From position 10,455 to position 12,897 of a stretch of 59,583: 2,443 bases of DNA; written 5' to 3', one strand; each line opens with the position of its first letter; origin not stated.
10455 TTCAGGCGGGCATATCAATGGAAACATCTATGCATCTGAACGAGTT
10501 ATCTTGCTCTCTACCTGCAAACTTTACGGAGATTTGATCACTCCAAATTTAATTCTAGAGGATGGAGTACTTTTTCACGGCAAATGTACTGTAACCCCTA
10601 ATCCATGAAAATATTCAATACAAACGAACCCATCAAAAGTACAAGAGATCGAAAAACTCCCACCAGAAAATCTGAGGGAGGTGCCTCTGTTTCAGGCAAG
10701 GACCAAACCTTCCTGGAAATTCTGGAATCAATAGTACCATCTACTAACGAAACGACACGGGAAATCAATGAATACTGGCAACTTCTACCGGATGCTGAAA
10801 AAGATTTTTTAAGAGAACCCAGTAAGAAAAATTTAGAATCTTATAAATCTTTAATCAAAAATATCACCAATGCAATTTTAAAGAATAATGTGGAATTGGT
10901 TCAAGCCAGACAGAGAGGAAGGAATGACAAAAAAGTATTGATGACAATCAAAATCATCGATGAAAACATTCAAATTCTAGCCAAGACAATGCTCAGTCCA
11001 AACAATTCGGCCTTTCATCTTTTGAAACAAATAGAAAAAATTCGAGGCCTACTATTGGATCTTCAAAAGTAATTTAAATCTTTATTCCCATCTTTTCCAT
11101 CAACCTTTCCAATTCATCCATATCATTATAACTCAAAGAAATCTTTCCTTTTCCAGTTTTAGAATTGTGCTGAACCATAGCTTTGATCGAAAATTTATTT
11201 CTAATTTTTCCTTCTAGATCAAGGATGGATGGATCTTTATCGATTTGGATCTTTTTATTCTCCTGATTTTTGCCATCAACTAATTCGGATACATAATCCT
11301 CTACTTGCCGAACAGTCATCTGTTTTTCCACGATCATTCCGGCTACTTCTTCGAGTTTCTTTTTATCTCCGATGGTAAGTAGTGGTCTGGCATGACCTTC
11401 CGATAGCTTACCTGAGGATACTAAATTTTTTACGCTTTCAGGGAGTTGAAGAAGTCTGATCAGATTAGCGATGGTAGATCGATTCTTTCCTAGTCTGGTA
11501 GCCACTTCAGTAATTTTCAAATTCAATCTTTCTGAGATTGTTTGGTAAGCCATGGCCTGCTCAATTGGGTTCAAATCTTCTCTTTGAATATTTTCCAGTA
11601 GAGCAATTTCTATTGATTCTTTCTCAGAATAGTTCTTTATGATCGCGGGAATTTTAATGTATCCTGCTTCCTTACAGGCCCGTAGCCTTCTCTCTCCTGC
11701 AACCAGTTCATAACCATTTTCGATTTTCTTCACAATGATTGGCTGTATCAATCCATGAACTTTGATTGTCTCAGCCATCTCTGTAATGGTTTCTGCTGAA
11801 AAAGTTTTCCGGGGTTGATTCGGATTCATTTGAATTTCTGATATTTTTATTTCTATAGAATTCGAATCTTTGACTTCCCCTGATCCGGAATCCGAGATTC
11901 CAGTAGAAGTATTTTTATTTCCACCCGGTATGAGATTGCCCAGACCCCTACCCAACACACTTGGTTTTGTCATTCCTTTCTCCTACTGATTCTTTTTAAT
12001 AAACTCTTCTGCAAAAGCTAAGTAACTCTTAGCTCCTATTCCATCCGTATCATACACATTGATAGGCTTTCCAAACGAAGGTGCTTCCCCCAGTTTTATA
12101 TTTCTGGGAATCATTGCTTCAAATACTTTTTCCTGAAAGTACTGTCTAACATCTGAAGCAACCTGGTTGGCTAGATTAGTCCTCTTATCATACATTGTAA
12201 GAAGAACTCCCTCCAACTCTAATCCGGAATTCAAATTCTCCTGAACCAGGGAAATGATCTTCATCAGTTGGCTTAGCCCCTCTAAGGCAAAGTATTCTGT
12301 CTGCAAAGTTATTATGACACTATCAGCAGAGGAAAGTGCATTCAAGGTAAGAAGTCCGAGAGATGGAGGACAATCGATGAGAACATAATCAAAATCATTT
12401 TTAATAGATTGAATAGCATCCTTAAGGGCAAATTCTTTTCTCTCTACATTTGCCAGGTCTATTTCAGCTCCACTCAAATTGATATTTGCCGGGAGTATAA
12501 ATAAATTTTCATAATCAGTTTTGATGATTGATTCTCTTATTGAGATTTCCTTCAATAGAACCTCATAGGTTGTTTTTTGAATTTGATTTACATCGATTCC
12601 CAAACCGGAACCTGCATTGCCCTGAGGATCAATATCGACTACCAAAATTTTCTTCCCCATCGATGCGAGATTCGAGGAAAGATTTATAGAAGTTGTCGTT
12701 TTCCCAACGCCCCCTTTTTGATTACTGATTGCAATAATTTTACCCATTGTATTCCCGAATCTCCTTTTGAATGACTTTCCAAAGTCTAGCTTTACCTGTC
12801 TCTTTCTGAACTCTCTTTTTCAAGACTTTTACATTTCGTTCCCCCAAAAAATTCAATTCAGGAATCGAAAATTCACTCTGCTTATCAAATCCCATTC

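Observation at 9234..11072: M23 peptidase - bactofilin - small protein operon: a helical cell-shape module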

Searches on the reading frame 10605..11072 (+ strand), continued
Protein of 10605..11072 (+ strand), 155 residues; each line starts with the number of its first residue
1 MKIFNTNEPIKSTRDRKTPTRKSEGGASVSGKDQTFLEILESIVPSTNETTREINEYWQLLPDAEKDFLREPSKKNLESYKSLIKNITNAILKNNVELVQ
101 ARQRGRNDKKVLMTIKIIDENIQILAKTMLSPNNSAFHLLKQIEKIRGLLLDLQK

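Call 70: predict_structure(alignment_id=A4)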
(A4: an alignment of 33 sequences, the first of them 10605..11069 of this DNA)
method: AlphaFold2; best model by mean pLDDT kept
length: 155 residues; sequences in the alignment: 33
mean_pLDDT: 59.7   pTM: 0.37
mean pLDDT of the five models: 59.7, 58.9, 57.6, 57.3, 55.9
residues with pLDDT >= 90: 0; 70-90: 38; 50-70: 83; < 50: 34
segments of 3 or more residues with pLDDT < 50: 1-34
pLDDT, mean of each block of 10 residues (from residue 1): 38 37 35 55 56 72 75 78 78 66 66 61 63 55 61 58
secondary structure, 60 per line:
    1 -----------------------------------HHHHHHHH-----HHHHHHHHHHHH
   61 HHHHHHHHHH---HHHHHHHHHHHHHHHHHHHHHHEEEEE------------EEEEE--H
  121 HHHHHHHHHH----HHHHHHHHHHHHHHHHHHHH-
elements in order: H36-43 H49-70 H74-95 E96-100 E113-117 H120-130 H135-154

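Call 89: find_related_loci(query=A6, collection=metagenome_contigs, flank=6000)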
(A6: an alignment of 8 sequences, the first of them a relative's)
Query A6 (153 aa) in metagenome_contigs; peptide patterns used: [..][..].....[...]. (x = any residue, [..] = any of these).
600 stretches matched a pattern (row limit reached: there are more); 467 encode a relative of the query (tblastn E <= 1e-3); the best 80 are kept; 80 distinct loci.
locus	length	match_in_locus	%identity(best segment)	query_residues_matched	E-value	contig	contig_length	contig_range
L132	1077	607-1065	67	1-153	1e-74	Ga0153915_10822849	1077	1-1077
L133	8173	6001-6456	67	1-153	2e-68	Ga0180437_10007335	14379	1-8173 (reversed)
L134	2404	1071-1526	67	1-153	4e-69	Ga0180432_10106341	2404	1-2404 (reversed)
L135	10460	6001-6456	71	1-153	6e-66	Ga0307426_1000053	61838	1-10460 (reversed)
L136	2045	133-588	71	1-153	2e-66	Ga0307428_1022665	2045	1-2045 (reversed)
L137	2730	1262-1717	63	1-153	2e-63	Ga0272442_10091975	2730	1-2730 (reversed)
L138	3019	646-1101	64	1-153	6e-63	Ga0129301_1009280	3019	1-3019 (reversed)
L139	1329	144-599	69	1-153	3e-65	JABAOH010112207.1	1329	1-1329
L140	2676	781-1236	65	1-153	1e-62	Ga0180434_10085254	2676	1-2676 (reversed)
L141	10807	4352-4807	69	1-153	6e-62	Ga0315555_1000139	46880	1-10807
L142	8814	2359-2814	63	1-153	9e-61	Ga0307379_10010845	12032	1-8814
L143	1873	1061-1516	61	1-153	6e-61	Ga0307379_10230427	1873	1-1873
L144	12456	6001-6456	63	1-153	2e-59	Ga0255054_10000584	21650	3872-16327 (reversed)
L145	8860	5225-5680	54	1-153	9e-48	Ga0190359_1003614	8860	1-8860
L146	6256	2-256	73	69-153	4e-40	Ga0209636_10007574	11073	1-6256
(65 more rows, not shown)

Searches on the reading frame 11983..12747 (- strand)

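Call 3: search_protein_families(library=pfam, proteins=[window:11983-12747:-], max_evalue=0.01)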
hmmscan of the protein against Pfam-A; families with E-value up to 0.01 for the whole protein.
window:11983-12747:- (254 aa): 9 families
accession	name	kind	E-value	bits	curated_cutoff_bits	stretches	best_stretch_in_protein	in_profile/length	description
PF13614.12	AAA_31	-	4.7e-70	235.6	27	1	3-177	2-176/177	AAA domain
PF01656.29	CbiA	-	1.1e-26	93.7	25.4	1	5-229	1-125/125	CobQ/CobB/MinD/ParA nucleotide binding domain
PF06564.18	CBP_BcsQ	-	2e-12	47.6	21.3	1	3-246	2-230/234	Cellulose biosynthesis protein BcsQ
PF09140.17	MipZ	-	7.4e-12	45.6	20.7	1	4-156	2-137/262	ATPase MipZ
PF10609.15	ParA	-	2.3e-11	44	27.1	1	3-157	4-152/246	NUBPL iron-transfer P-loop NTPase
PF00142.24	Fer4_NifH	-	7.4e-11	42.5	25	1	10-251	7-246/271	4Fe-4S iron sulfur cluster binding proteins, NifH/frxC family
PF02374.21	ArsA_ATPase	-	7e-09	35.8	24.3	1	10-173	8-181/305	Anion-transporting ATPase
PF07015.17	VirC1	-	0.00029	20.7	24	1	3-40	2-39/231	VirC1 protein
PF16575.11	CLP1_P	-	0.0075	16.5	26.6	0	13-42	4-33/188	mRNA cleavage and polyadenylation factor CLP1 P-loop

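Call 4: search_protein_families(library=ncbifam, proteins=[window:11983-12747:-], max_evalue=0.01)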
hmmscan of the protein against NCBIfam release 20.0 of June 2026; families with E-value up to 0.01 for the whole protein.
window:11983-12747:- (254 aa): 33 families (the best 25 are shown)
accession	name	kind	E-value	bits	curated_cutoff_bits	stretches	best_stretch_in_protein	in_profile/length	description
TIGR03453.1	partition_RepA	equivalog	2.4e-33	115.5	348.45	1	3-214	105-335/387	plasmid partitioning protein RepA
TIGR01969.1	minD_arch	subfamily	1.1e-31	109.9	201.75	1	4-251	2-232/251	cell division ATPase MinD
NF041283.1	PrgP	equivalog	2.8e-30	105.6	400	1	1-219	1-228/297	ParA superfamily DNA segregation protein PrgP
NF041546.1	ParA_partition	equivalog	5.5e-30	104.4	180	2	4-47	1-44/203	ParA family partition ATPase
NF010443.0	PRK13869.1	subfamily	2e-24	86.1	446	1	3-211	122-349/405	plasmid-partitioning protein RepA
TIGR01968.1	minD_bact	equivalog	3.8e-22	78.9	212.9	1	3-167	2-160/261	septum site-determining protein MinD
TIGR03371.1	cellulose_yhjQ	equivalog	2.2e-15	56.8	157.85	1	3-246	2-238/246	cellulose biosynthesis protein BcsQ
NF008079.0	PRK10818.1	equivalog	3.3e-15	56.1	508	1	1-242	1-239/270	septum site-determining protein MinD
TIGR01007.1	eps_fam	subfamily_domain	7.8e-15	55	108.05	1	3-138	18-146/204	polysaccharide biosynthesis tyrosine autokinase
NF010259.0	PRK13705.1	equivalog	9.5e-15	54.4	725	1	3-190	107-308/388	plasmid-partitioning protein SopA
TIGR01287.1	nifH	equivalog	1.2e-10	41.2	394.35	1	10-252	7-247/275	nitrogenase iron protein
NF047398.1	AAA_KGGVGR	domain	5.8e-10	39.8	90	1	3-40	3-40/190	KGGVGR-motif variant AAA ATPase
TIGR03018.1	pepcterm_TyrKin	hypoth_equivalog_domain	2.8e-09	36.6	230.65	1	4-160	37-191/207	XrtA-associated tyrosine autokinase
TIGR00345.1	GET3_arsA_TRC40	subfamily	1.4e-08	34.7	135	1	11-167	5-171/299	TRC40/GET3/ArsA family transport-energizing ATPase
NF008568.0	PRK11519.1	equivalog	2.4e-08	32.7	1068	1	4-189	528-701/720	tyrosine-protein kinase Wzc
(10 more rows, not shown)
